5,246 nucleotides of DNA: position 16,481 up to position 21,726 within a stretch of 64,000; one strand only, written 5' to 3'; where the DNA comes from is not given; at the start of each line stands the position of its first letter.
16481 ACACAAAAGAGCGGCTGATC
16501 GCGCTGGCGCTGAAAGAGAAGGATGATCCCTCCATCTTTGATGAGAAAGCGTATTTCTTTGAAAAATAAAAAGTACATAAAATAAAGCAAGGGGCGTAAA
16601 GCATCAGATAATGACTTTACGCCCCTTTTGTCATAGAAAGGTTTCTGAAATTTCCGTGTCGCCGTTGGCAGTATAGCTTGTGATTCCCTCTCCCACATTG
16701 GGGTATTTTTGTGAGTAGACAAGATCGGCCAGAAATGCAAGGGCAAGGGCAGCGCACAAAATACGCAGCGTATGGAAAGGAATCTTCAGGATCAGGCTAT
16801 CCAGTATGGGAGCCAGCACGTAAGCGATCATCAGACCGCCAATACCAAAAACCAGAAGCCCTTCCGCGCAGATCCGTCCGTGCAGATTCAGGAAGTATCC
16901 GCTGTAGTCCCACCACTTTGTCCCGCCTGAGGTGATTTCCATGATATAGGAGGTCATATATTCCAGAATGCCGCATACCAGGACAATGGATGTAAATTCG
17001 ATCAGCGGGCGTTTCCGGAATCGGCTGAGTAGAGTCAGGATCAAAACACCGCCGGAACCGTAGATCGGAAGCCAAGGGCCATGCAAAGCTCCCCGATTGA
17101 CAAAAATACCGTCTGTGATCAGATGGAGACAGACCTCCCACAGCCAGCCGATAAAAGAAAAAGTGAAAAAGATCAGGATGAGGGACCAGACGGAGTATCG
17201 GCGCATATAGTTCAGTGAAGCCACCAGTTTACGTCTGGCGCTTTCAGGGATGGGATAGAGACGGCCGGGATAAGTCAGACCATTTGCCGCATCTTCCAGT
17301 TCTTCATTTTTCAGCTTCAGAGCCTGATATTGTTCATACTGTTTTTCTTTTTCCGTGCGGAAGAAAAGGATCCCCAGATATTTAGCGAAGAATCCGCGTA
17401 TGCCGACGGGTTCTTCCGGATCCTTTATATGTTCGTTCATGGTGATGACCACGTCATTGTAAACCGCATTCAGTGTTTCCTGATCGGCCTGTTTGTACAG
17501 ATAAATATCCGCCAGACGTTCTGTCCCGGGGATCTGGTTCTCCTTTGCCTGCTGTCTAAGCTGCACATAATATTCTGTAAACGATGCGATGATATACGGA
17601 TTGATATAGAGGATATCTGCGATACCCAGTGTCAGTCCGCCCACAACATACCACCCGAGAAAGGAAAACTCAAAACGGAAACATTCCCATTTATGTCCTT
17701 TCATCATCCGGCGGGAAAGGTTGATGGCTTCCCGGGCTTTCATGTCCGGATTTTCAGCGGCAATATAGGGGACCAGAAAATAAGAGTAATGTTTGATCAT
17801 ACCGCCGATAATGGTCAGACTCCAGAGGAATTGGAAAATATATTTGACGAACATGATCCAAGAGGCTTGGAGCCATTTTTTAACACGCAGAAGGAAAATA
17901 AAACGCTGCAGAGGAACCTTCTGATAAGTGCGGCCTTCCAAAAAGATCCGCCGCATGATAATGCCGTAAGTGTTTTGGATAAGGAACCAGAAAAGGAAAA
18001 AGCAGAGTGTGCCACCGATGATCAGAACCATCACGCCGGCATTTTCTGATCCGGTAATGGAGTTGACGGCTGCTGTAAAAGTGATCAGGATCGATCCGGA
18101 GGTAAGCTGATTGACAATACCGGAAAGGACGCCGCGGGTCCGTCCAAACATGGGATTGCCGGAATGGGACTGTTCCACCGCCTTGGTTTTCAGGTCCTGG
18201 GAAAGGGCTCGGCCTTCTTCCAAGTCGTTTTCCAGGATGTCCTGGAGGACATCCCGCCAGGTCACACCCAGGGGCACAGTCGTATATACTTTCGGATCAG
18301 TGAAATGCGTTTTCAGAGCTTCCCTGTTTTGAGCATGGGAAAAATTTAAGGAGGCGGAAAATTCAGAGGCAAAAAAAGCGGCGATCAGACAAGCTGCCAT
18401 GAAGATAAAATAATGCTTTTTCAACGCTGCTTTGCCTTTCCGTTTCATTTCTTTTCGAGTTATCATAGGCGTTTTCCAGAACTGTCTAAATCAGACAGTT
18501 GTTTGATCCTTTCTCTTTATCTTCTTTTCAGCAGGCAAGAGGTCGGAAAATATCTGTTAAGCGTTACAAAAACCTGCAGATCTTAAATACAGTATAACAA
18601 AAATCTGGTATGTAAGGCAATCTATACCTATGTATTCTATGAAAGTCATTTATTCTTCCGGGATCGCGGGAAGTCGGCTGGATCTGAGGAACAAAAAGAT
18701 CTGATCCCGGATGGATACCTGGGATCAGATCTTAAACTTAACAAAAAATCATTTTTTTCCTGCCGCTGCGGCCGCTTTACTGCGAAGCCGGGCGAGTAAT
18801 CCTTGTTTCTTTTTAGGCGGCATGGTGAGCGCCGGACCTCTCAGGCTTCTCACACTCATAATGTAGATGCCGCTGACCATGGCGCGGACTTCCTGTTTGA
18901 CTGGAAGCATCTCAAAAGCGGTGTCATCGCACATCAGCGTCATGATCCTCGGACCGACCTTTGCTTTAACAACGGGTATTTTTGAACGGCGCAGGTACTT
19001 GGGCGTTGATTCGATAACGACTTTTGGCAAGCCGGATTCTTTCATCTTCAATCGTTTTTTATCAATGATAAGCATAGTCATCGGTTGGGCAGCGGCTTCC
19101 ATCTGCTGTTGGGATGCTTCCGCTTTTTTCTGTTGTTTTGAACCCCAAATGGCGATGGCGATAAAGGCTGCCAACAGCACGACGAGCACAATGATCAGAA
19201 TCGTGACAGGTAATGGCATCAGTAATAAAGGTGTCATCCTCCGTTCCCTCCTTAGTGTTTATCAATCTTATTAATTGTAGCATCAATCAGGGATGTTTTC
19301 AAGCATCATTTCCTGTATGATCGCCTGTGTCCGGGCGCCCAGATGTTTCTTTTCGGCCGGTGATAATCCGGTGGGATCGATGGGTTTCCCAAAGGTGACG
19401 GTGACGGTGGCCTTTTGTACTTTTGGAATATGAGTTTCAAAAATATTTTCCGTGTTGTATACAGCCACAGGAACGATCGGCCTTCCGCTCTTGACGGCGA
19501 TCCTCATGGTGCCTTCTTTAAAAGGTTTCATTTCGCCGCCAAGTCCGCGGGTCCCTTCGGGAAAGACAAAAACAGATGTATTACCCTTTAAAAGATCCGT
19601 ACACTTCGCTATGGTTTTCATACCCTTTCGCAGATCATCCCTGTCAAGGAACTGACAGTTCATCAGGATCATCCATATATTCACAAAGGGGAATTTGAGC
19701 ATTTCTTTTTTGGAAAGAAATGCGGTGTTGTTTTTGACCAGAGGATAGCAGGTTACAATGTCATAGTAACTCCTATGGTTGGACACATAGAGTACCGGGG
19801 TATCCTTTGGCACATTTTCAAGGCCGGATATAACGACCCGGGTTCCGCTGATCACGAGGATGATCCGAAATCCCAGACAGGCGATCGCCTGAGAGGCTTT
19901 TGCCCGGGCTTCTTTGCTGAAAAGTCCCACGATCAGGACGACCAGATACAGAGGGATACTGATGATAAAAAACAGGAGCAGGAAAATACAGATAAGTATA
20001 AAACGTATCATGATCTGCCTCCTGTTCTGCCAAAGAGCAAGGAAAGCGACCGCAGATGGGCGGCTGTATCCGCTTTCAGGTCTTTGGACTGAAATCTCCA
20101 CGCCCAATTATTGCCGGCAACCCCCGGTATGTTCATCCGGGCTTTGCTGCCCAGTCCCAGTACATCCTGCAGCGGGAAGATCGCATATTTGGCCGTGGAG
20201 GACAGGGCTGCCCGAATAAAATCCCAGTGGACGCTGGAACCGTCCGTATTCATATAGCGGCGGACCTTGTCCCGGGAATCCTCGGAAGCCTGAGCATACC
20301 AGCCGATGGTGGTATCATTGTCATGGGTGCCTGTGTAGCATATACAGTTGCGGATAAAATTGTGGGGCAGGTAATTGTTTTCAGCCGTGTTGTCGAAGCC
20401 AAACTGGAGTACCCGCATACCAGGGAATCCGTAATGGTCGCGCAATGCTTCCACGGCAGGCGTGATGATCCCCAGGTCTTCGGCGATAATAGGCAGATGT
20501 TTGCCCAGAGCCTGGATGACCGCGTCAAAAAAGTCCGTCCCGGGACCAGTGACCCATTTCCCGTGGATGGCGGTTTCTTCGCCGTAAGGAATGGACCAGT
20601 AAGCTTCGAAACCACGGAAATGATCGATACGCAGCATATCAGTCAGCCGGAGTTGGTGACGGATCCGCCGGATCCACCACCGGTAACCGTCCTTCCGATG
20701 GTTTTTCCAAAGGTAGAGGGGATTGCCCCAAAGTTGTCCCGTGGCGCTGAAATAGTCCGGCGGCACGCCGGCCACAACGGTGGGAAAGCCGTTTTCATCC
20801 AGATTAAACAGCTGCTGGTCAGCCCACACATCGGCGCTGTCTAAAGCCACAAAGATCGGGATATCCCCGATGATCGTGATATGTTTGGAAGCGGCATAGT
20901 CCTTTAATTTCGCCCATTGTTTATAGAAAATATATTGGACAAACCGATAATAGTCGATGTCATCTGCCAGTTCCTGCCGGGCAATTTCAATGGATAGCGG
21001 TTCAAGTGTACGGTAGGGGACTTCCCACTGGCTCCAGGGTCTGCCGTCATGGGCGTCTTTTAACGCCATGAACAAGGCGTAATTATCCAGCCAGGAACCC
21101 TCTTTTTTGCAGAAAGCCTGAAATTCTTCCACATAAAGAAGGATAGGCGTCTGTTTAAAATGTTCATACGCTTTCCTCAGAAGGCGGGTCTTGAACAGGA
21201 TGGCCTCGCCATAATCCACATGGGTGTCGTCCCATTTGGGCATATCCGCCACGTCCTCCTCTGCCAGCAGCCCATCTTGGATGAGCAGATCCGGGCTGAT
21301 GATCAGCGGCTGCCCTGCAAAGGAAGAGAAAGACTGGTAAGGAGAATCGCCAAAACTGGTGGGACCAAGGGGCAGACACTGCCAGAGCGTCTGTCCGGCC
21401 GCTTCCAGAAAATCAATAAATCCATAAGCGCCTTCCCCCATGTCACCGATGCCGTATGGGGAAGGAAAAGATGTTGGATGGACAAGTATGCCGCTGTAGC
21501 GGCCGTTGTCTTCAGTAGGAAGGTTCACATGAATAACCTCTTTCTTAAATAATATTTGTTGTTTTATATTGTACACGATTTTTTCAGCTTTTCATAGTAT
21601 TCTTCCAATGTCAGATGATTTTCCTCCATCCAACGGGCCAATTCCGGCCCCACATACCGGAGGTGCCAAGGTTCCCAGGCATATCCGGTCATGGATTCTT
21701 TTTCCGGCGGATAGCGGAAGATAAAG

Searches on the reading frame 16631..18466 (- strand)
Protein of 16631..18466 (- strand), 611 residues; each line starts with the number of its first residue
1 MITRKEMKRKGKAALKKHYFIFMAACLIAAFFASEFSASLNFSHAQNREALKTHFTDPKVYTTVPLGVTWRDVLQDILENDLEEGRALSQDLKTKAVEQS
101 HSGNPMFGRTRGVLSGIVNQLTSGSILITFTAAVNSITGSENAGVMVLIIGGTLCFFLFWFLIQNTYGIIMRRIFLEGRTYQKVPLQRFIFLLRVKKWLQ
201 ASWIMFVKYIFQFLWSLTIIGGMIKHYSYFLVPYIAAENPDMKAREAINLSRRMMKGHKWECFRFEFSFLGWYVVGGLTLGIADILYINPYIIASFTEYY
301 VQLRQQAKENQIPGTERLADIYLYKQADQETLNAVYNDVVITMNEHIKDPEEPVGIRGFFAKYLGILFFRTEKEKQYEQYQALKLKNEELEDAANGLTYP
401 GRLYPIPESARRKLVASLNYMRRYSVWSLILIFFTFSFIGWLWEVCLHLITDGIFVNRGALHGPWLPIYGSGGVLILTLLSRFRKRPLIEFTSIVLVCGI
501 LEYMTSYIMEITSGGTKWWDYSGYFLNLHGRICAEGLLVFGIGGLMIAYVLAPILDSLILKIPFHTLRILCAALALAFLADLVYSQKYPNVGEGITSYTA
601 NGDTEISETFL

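Call 83: search_protein_families(library=pfam, proteins=[window:16631-18466:-], max_evalue=0.00001)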
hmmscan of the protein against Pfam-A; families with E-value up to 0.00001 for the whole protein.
window:16631-18466:- (611 aa): 2 families
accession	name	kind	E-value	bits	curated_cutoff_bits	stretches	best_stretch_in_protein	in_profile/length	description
PF06541.16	ABC_trans_CmpB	-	4.7e-43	147.4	25.9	1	431-585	1-150/151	Putative ABC-transporter type IV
PF06161.16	DUF975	-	3.4e-20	73.3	34.8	1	154-306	107-242/243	Protein of unknown function (DUF975)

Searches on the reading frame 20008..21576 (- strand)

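Call 83: search_protein_families(library=pfam, proteins=[window:20008-21576:-], max_evalue=0.00001)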
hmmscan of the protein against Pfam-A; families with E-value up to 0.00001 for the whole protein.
window:20008-21576:- (522 aa): 1 family
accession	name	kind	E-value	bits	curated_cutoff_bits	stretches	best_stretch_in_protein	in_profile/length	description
PF02446.23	Glyco_hydro_77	-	2.9e-185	617.1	25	1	32-500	1-464/465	4-alpha-glucanotransferase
